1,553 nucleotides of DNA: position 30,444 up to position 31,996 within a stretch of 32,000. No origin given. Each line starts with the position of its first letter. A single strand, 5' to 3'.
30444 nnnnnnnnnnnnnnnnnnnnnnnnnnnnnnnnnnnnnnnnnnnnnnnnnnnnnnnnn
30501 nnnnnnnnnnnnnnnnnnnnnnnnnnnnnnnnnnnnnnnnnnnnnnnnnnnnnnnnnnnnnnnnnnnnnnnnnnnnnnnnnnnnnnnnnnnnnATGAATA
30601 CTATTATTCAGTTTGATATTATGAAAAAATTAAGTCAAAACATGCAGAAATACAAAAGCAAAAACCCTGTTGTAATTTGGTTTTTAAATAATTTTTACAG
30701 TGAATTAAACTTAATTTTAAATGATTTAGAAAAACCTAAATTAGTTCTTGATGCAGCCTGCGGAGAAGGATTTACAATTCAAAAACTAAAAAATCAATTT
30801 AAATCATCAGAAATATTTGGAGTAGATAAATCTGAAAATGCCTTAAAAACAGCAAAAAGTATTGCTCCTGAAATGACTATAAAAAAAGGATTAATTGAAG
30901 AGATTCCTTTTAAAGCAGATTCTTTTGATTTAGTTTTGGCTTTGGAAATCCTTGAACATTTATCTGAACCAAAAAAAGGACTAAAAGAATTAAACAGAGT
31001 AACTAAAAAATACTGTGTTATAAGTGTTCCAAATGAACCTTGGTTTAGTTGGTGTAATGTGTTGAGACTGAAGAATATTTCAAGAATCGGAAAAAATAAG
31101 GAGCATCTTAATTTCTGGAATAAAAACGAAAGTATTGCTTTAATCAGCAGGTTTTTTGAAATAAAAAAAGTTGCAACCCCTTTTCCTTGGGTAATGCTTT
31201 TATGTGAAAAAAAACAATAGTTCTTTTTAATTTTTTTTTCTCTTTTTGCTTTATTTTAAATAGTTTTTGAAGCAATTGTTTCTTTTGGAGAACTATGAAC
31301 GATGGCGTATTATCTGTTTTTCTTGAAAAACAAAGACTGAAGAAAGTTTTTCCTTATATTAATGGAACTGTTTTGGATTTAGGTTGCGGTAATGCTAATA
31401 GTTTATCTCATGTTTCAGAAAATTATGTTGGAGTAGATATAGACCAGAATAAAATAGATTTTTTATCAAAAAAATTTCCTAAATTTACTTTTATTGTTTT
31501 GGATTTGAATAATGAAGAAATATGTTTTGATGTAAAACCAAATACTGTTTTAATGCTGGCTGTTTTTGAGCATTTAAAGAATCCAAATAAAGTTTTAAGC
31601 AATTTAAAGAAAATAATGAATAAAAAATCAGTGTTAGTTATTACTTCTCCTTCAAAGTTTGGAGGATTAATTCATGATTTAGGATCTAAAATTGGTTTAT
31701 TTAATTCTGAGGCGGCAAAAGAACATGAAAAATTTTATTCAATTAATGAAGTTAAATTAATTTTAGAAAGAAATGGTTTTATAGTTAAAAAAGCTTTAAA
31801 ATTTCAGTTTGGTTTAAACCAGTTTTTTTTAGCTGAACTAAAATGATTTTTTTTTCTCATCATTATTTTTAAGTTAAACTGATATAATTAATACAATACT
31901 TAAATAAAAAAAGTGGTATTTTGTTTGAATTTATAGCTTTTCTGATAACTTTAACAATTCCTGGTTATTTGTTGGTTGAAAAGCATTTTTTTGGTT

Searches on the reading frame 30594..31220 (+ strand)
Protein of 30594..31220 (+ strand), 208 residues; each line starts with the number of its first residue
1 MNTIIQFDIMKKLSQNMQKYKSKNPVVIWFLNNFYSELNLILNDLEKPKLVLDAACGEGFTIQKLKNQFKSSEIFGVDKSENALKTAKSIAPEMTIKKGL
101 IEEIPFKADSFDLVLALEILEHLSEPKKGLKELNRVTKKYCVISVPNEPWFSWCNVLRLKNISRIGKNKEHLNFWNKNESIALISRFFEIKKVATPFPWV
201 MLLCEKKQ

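Call 17: search_protein_families(library=pfam, proteins=[window:30594-31220:+], max_evalue=0.001)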
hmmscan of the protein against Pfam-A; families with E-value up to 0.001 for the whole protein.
window:30594-31220:+ (208 aa): 7 families
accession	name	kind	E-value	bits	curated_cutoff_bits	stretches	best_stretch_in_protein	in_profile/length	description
PF08241.18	Methyltransf_11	-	2.7e-18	66.8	21.2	1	52-139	1-89/95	Methyltransferase domain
PF13649.12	Methyltransf_25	-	6.1e-17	62.5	27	1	51-139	1-95/97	Methyltransferase domain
PF13847.12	Methyltransf_31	-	7.9e-17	61.7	27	1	50-155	6-127/145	Methyltransferase domain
PF08242.18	Methyltransf_12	-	1.8e-11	45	30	1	52-139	1-94/98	Methyltransferase domain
PF13489.12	Methyltransf_23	-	1.5e-10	41.4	27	1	38-177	13-147/164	Methyltransferase domain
PF07021.18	MetW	-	1e-08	35.5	21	1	38-164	4-126/193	Methionine biosynthesis protein MetW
PF01209.24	Ubie_methyltran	-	5.4e-06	26.4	20.1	1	18-139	18-145/233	ubiE/COQ5 methyltransferase family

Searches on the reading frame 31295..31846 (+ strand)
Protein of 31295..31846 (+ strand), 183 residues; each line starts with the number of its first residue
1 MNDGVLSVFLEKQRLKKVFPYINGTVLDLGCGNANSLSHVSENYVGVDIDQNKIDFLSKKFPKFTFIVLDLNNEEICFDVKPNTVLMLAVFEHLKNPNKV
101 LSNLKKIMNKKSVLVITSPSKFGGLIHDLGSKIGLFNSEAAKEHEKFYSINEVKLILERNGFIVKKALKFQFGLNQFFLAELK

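Call 17: search_protein_families(library=pfam, proteins=[window:31295-31846:+], max_evalue=0.001)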
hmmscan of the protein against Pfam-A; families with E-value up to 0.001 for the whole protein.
window:31295-31846:+ (183 aa): 5 families
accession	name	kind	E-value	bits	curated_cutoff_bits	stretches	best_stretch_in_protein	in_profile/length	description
PF13489.12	Methyltransf_23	-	2.7e-14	53.7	27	1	23-163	23-160/164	Methyltransferase domain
PF13847.12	Methyltransf_31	-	1.9e-10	41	27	1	24-126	5-119/145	Methyltransferase domain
PF08242.18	Methyltransf_12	-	1.5e-09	38.9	30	1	27-110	1-94/98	Methyltransferase domain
PF08241.18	Methyltransf_11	-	1.8e-08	35.3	21.2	1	27-116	1-95/95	Methyltransferase domain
PF13649.12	Methyltransf_25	-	2.5e-07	31.7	27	1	26-109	1-94/97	Methyltransferase domain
